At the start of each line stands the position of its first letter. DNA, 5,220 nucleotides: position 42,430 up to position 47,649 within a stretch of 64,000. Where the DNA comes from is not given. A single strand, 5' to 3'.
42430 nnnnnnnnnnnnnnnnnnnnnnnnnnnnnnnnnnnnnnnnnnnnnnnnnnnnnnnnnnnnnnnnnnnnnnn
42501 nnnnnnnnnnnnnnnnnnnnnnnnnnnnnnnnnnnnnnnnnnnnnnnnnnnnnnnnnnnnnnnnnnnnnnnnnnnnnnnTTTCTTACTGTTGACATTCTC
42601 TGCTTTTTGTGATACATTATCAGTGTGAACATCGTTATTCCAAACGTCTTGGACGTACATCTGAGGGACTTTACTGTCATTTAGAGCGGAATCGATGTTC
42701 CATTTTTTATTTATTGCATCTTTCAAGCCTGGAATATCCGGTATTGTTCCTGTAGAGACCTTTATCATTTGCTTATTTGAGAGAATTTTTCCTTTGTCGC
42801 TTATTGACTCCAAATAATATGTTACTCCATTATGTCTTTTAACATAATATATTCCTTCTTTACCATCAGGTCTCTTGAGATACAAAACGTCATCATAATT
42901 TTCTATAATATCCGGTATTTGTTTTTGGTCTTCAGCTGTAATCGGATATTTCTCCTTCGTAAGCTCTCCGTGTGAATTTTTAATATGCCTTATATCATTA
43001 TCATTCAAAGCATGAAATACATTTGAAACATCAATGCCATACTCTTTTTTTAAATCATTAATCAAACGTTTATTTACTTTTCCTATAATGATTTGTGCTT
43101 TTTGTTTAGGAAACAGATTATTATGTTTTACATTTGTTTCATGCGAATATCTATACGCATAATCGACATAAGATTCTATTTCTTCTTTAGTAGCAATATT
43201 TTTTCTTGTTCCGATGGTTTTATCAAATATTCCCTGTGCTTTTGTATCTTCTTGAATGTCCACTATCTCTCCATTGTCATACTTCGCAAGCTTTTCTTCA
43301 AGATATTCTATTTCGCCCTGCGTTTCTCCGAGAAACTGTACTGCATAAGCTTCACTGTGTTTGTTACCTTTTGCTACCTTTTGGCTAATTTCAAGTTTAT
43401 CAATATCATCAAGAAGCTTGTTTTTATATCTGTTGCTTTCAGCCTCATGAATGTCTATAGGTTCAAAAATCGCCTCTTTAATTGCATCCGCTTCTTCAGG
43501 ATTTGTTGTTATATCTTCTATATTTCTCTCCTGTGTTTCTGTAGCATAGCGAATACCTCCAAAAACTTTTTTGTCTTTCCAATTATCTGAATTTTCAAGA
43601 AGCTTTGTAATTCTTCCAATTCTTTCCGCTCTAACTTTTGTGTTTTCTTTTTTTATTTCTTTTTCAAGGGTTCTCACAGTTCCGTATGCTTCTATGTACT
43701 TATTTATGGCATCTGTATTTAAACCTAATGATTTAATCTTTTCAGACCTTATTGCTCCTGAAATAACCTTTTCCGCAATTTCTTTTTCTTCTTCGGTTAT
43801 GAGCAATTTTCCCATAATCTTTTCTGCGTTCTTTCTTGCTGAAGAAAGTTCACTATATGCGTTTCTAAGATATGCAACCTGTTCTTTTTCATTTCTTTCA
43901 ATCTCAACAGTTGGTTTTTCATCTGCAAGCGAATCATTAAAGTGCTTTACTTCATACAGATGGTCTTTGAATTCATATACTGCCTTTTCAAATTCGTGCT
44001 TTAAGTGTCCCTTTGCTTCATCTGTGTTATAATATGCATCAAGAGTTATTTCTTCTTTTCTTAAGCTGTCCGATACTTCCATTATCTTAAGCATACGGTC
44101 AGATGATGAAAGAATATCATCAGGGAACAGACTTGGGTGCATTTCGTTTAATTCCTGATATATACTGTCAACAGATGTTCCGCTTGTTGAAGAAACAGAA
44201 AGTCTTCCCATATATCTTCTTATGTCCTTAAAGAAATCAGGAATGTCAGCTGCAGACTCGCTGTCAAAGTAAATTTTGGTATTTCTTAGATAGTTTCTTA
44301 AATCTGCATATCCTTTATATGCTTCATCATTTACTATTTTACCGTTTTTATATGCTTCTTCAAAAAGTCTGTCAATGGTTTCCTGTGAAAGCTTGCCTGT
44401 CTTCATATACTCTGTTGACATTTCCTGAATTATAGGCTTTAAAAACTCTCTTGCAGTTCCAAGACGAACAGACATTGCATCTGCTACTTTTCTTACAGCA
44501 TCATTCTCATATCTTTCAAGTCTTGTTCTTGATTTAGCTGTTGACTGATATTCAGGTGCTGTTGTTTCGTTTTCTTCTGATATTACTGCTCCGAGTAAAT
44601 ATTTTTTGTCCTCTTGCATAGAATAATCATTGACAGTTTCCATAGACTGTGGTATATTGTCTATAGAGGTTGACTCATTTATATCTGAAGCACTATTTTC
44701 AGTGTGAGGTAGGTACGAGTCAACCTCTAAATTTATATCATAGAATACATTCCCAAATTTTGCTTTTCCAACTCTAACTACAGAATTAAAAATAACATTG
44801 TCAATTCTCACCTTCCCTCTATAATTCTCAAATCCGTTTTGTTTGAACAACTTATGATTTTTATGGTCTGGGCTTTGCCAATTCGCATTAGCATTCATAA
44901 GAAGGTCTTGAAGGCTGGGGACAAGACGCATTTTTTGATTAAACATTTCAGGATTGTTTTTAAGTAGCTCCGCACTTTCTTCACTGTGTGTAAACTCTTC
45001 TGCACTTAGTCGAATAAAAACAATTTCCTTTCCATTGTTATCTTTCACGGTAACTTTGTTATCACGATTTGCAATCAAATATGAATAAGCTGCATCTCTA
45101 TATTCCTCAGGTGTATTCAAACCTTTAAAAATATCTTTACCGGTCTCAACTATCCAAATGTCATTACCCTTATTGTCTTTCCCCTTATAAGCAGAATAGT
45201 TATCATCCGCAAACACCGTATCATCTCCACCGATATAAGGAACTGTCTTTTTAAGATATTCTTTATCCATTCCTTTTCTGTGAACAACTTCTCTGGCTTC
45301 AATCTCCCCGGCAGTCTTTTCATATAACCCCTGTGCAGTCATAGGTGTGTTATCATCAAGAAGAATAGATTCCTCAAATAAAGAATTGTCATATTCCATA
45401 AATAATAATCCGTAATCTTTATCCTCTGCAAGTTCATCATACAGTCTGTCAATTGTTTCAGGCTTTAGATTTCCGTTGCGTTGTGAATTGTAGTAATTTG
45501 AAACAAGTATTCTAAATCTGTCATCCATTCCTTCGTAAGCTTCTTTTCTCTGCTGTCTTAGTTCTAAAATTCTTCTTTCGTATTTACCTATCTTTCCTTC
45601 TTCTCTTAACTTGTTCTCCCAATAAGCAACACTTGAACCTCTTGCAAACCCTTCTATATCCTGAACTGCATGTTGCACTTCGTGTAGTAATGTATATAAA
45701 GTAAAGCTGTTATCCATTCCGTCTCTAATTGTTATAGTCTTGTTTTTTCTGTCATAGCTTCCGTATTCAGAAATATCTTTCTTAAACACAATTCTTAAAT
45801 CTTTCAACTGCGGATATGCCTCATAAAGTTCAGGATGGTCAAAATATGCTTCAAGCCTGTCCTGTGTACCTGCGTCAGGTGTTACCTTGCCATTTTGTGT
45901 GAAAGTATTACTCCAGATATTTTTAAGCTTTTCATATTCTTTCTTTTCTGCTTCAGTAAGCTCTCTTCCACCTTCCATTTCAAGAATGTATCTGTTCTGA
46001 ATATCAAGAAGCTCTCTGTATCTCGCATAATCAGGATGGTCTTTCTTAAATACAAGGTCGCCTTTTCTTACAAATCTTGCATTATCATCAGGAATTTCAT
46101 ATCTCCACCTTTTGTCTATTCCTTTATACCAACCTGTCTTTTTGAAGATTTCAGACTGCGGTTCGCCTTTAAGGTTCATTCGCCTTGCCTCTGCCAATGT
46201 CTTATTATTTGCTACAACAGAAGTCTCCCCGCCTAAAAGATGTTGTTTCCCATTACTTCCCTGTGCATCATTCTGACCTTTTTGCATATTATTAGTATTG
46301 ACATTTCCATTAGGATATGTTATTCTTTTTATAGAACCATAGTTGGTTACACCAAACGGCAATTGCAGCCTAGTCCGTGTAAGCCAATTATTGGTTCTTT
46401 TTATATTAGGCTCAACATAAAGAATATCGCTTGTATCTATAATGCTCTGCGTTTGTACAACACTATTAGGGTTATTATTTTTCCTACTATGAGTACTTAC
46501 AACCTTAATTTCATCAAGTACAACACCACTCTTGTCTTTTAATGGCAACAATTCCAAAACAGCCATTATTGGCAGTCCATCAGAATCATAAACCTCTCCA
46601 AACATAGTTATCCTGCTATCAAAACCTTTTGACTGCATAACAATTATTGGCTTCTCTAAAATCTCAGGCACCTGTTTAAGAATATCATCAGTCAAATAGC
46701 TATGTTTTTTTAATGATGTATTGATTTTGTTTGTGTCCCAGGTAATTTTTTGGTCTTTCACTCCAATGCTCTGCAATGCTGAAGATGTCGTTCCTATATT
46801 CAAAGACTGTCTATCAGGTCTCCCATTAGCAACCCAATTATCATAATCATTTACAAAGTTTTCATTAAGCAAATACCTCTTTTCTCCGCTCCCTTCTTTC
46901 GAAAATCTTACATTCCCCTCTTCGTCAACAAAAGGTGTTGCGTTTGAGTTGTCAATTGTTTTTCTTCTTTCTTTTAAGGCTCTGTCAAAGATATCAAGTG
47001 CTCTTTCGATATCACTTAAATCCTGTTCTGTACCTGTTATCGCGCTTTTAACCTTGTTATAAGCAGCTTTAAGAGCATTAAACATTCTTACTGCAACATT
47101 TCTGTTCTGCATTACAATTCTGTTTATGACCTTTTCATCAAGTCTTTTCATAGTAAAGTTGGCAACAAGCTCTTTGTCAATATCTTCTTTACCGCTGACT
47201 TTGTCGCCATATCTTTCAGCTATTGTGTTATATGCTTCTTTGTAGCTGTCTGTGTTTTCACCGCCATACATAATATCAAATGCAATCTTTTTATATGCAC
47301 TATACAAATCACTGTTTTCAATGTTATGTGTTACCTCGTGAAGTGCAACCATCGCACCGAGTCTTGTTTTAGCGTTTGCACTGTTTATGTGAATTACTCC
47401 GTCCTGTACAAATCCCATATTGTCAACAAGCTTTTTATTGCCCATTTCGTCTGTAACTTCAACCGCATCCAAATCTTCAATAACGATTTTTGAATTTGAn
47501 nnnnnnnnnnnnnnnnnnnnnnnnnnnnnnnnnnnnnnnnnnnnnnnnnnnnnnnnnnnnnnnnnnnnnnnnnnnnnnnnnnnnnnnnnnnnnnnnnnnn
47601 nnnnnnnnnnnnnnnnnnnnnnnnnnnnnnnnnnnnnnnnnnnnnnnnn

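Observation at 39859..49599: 3246-aa polyvalent-type giant protein with two HExxH metallopeptidase motifs, encoded at the end of a phage late operon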

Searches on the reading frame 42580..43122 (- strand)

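Call 44: search_protein_families(library=pfam, proteins=[window:42580-43122:-], max_evalue=10)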
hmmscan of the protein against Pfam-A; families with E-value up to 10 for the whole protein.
window:42580-43122:- (181 aa): 1 family
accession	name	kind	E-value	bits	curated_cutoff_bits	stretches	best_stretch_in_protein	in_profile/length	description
PF18812.6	PBECR3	-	1.1e-14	54.8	30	1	15-117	2-103/115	phage-Barnase-EndoU-ColicinE5/D-RelE like nuclease3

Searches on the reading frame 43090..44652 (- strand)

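Call 44: search_protein_families(library=pfam, proteins=[window:43090-44652:-], max_evalue=10)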
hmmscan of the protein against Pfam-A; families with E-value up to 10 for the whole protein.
window:43090-44652:- (521 aa): 4 families
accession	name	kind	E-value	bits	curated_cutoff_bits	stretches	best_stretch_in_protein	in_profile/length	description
PF12210.13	Hrs_helical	-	0.045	14.7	30.6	1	156-199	28-70/95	Hepatocyte growth factor-regulated tyrosine kinase substrate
PF05119.17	Terminase_4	-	0.1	13.4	24.7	1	312-344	22-54/98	Phage terminase, small subunit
PF17289.8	Terminase_6C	-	0.2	12.1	22.6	1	114-157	96-138/155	Terminase RNaseH-like domain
PF07261.16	DnaB_2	-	3.3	7.9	22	1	70-105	11-46/74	Replication initiation and membrane attachment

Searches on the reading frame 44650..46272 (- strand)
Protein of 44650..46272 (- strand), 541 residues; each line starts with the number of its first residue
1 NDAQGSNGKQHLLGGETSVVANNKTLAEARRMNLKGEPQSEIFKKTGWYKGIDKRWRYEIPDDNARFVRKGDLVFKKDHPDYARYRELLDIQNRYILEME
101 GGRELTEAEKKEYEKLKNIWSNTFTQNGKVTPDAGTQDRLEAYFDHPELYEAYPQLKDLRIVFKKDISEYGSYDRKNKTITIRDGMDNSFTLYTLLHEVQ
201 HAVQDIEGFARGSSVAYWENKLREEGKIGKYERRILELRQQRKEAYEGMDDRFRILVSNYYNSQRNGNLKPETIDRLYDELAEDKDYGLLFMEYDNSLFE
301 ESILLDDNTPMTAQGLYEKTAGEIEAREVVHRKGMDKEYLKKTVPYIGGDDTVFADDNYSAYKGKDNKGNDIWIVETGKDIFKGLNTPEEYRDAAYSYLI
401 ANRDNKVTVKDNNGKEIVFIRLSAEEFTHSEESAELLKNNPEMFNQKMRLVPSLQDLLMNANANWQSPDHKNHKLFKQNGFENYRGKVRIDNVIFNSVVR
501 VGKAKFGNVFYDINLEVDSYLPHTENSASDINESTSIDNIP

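Call 44: search_protein_families(library=pfam, proteins=[window:44650-46272:-], max_evalue=10)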
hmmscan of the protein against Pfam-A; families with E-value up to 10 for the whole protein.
window:44650-46272:- (541 aa): 4 families
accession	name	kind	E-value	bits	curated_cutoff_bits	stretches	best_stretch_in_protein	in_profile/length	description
PF18838.6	LPD23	-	1.2e-19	70.3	27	1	13-67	3-57/58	Large polyvalent protein associated domain 23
PF18798.6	LPD3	-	1e-08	35.8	27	1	388-511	3-114/114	Large polyvalent protein-associated domain 3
PF20573.4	DUF6782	-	1.4e-06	28.2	27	1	158-211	56-110/241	Putative metallopeptidase family (DUF6782)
PF05979.17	DUF896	-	9.5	6.6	24.2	1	103-127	16-40/64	Bacterial protein of unknown function (DUF896)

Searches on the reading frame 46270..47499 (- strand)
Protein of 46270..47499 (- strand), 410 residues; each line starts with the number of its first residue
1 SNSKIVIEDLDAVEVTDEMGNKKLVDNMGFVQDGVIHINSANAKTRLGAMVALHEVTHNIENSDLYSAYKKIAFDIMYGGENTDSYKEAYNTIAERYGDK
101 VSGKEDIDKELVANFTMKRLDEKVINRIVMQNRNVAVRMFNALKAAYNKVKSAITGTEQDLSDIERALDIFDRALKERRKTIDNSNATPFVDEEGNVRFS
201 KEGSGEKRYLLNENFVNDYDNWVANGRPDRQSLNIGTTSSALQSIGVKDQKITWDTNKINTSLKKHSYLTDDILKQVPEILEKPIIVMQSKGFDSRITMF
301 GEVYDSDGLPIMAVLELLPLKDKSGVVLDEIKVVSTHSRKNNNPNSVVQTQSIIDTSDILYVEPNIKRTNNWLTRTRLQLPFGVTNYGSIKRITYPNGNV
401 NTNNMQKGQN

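Call 88: search_dna_similar(query=window:46270-47499:-, collection=phages, mode=protein, max_rows=25)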
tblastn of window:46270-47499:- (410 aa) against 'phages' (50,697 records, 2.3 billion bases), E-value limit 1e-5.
Records with a match: 2; places in all: 2; records where one place covers at least 80% of the query: 0.
Best place of each record, by identity: <60% 2.
By first word of the organism name: Bacteriophage 1; Pasteurella 1.
By host as written in the record: - 1; Pasteurella multocida Past22 1.
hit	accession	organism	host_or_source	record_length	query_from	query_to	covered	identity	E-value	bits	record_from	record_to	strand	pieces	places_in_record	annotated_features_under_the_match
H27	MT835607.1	Bacteriophage sp.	human fecal samples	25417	211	401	47%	30.5%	4e-19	96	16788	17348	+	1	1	record has no annotation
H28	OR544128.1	Pasteurella phage Pmp11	Pasteurella multocida Past22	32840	160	381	54%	24.1%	5e-7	58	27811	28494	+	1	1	similar to hypothetical protein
